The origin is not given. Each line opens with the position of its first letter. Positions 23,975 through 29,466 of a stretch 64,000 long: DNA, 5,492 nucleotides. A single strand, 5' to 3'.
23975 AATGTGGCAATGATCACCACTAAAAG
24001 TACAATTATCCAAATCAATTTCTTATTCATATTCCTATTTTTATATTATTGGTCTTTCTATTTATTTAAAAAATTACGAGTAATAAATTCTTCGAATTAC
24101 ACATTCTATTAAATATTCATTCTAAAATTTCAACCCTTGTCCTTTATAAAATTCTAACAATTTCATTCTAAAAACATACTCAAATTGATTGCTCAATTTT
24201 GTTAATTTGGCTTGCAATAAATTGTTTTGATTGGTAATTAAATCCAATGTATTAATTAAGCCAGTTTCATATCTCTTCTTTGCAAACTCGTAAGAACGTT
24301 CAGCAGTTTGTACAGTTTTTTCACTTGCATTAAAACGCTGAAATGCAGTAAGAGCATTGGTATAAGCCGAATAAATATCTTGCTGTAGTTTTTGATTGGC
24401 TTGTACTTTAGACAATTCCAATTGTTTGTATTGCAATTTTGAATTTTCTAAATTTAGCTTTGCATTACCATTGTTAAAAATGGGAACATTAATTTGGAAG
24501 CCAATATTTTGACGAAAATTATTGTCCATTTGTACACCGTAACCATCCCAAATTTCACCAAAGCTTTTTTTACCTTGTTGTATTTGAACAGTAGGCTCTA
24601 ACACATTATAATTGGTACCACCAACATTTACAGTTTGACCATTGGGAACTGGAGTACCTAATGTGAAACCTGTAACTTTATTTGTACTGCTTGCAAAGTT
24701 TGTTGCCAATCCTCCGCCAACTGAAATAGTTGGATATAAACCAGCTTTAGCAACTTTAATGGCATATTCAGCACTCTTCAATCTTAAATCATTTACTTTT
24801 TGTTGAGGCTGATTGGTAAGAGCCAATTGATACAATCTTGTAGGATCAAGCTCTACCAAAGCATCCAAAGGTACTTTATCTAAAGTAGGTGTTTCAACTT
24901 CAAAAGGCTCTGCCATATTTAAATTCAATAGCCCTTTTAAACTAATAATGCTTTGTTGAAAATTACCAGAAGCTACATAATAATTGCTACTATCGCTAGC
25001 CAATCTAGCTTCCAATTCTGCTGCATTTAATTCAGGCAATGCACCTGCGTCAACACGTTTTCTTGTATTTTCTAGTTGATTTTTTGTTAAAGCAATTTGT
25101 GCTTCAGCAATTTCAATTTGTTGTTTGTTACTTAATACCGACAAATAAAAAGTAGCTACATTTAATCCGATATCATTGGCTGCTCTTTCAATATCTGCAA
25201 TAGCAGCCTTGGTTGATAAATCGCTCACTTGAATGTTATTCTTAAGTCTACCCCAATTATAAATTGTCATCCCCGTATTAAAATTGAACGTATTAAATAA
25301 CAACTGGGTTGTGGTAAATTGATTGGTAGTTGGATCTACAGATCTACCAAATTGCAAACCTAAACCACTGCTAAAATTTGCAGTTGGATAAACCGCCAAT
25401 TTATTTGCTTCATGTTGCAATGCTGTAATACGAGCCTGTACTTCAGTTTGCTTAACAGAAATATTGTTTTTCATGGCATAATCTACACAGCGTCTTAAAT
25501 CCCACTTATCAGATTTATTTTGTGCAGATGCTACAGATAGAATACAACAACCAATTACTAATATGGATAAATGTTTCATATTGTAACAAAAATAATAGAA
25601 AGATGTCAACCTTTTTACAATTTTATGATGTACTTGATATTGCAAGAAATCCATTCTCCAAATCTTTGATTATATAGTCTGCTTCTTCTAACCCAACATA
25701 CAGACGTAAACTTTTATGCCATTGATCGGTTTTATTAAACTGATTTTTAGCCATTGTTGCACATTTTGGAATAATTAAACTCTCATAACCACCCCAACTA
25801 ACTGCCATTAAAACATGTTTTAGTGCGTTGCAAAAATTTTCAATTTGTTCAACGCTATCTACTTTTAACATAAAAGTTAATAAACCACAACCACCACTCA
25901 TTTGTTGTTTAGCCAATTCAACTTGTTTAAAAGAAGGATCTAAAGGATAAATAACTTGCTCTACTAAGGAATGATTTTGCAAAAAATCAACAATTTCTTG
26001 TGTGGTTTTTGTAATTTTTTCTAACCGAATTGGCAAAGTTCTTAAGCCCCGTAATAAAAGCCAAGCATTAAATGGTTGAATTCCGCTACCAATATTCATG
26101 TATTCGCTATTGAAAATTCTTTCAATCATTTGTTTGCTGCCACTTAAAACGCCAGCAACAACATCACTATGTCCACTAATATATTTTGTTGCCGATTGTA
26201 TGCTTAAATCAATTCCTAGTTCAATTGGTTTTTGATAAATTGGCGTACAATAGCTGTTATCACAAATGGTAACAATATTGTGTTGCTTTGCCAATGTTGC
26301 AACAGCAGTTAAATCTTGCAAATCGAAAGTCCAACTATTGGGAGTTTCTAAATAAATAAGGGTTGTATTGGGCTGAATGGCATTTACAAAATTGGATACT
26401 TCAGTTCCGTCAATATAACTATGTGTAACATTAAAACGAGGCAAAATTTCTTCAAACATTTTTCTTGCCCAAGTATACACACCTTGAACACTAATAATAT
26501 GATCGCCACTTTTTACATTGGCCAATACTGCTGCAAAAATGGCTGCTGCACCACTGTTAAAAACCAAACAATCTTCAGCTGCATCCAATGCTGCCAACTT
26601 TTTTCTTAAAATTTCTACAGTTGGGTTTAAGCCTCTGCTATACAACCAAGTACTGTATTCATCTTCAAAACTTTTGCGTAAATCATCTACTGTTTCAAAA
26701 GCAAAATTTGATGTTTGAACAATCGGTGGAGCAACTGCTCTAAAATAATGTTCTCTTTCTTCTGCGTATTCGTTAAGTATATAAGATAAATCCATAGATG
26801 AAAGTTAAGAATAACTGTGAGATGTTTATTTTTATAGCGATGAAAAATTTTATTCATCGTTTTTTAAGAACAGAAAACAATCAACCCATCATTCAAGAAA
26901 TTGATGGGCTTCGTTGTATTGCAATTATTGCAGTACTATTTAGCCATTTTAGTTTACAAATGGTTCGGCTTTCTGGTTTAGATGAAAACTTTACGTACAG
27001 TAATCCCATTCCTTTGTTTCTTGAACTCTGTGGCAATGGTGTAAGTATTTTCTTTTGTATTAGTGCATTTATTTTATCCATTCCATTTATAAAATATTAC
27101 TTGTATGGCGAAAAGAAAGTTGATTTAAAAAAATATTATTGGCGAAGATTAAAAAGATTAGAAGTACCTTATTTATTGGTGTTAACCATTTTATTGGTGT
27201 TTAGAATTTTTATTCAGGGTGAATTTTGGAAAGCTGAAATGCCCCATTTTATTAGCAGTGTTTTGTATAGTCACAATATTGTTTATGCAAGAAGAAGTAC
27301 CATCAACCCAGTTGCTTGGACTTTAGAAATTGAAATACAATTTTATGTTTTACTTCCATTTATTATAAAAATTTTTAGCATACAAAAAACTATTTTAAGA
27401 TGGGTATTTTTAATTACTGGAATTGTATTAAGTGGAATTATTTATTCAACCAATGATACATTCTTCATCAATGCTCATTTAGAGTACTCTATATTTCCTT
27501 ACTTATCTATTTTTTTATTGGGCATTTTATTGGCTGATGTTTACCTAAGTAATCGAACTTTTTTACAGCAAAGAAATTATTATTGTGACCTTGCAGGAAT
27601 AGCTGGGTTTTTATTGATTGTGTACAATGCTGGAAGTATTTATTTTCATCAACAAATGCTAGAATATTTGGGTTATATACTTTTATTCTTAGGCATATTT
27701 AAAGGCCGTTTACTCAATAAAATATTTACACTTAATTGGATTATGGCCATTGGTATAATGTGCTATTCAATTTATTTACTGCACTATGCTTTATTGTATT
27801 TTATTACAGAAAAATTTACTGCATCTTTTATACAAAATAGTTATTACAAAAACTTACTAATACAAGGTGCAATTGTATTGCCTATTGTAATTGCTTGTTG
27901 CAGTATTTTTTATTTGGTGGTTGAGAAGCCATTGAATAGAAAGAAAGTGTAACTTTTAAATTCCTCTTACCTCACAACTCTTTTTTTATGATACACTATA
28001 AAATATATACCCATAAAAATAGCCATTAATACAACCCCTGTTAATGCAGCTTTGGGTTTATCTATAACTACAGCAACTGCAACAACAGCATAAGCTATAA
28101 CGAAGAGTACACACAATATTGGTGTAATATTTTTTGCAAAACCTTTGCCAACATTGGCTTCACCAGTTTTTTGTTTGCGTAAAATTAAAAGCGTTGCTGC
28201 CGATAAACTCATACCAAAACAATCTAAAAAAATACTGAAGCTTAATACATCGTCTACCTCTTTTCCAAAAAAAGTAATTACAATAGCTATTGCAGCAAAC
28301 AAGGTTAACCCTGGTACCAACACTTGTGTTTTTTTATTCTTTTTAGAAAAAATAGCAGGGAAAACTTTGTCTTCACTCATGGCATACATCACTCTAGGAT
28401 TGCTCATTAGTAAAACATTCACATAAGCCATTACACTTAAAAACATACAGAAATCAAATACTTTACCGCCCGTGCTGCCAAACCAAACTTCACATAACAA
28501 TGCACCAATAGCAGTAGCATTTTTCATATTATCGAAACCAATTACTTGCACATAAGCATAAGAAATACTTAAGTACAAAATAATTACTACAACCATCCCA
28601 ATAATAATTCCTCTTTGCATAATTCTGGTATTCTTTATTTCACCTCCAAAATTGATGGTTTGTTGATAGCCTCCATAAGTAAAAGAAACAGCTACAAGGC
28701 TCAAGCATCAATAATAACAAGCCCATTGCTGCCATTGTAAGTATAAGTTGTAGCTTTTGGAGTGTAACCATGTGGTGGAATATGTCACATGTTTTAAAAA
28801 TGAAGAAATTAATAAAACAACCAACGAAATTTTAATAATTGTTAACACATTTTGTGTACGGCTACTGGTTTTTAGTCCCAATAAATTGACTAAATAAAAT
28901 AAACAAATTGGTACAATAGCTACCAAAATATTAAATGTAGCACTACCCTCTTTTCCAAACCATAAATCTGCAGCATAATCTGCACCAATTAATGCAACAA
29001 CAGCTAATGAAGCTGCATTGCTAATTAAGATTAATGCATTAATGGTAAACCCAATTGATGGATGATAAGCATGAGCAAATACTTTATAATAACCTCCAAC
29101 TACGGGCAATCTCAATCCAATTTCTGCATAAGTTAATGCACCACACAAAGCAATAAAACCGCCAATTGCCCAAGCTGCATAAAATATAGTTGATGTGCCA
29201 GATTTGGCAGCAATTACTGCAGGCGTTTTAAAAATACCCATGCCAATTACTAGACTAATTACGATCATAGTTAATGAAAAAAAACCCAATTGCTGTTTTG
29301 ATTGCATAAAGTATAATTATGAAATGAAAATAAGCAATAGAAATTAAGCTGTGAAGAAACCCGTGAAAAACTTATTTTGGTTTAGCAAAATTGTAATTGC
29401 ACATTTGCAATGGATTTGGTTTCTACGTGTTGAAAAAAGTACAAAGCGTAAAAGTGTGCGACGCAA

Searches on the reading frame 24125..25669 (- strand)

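Call 36: search_protein_families(library=pfam, proteins=[window:24125-25669:-], max_evalue=0.01)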
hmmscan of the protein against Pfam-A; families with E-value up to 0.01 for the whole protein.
window:24125-25669:- (515 aa): 1 family
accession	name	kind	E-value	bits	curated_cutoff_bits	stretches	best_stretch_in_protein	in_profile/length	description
PF02321.23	OEP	-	7.6e-50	169.8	22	2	278-509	3-186/187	Outer membrane efflux protein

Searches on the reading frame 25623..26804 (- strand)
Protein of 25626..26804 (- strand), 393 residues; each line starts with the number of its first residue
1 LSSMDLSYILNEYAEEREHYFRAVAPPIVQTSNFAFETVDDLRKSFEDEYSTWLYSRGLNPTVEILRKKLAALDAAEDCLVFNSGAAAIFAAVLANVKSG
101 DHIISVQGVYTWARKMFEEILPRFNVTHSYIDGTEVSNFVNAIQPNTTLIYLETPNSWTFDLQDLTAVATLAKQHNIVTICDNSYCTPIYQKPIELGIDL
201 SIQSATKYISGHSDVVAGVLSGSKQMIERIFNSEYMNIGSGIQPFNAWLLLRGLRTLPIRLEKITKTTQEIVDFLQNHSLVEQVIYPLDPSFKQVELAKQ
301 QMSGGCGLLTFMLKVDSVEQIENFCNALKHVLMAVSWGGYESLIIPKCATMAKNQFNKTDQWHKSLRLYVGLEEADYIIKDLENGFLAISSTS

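Call 36: search_protein_families(library=pfam, proteins=[window:25626-26804:-], max_evalue=0.01)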
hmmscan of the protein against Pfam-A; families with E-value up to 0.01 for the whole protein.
window:25626-26804:- (393 aa): 5 families
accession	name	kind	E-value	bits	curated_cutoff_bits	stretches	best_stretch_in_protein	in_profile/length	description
PF01053.26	Cys_Met_Meta_PP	-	3e-107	358.9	27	1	16-386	10-380/381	Cys/Met metabolism PLP-dependent enzyme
PF00266.25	Aminotran_5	-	5.3e-06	26.1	21.5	1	62-239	44-227/371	Aminotransferase class-V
PF06838.17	Met_gamma_lyase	-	0.0002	20.5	24.2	1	75-229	69-245/405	Methionine gamma-lyase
PF00155.27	Aminotran_1_2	-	0.00066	19.4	19.7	1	61-193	41-196/361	Aminotransferase class I and II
PF03841.19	SelA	-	0.0013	18.3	22.8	0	64-231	50-234/367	L-seryl-tRNA selenium transferase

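Call 65: find_encoding_contigs(protein=window:25623-26795:-, flank=10000, max_places=3)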
Protein window:25623-26795:- (390 aa): 23 contigs read that carry it; 3 places shown.
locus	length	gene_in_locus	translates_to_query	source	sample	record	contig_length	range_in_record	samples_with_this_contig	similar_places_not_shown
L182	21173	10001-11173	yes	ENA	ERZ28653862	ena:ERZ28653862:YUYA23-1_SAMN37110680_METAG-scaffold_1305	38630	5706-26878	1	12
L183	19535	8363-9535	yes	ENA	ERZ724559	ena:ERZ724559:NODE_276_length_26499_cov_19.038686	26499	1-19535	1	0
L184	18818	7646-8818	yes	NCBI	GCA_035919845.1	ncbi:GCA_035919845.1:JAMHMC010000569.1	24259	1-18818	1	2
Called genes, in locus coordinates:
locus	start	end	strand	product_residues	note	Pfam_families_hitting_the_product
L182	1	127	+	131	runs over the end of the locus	PF13442:Cytochrome_CBB3 (weak), PF00034:Cytochrom_C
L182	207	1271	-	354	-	PF00478:IMPDH, PF00977:His_biosynth (faint), PF03060:NMO, PF01070:FMN_dh, PF05690:ThiG (weak)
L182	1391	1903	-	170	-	PF02469:Fasciclin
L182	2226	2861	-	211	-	PF09603:Fib_succ_major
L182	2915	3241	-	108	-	-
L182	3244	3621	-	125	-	-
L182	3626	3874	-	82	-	PF12732:YtxH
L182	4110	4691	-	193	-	PF01914:MarC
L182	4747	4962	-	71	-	PF14375:Cys_rich_CWC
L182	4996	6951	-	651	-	PF07715:Plug, PF00593:TonB_dep_Rec_b-barrel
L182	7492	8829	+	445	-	PF00324:AA_permease, PF13520:AA_permease_2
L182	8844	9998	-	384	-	PF01757:Acyl_transf_3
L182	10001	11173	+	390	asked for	PF01053:Cys_Met_Meta_PP, PF00266:Aminotran_5 (weak)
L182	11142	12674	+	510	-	PF02321:OEP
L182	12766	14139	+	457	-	PF00364:Biotin_lipoyl (faint), PF25917:BSH_RND, PF25919:BSH_CusB (weak), PF25893:HH_CzcB, PF26002:Beta-barrel_AprE (faint)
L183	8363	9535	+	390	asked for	PF01053:Cys_Met_Meta_PP, PF00266:Aminotran_5 (weak)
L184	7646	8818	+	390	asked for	PF01053:Cys_Met_Meta_PP, PF00266:Aminotran_5 (weak)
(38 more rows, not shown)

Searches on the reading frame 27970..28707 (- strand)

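Call 38: search_protein_families(library=pfam, proteins=[window:27970-28707:-], max_evalue=0.01)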
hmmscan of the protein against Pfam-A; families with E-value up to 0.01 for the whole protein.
window:27970-28707:- (246 aa): 2 families
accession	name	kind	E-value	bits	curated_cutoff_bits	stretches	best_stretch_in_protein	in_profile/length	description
PF13520.12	AA_permease_2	-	1.3e-25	90.7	27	1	3-229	193-419/427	Amino acid permease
PF00324.27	AA_permease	-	1e-10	41.4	24.6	1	2-233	196-447/470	Amino acid permease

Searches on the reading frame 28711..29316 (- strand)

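Call 38: search_protein_families(library=pfam, proteins=[window:28711-29316:-], max_evalue=0.01)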
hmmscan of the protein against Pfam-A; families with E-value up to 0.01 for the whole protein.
window:28711-29316:- (202 aa): 2 families
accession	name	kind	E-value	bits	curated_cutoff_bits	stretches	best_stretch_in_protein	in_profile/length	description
PF13520.12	AA_permease_2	-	3.4e-19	69.5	27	1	10-172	1-163/427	Amino acid permease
PF00324.27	AA_permease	-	3.7e-12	46.1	24.6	1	15-171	2-155/470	Amino acid permease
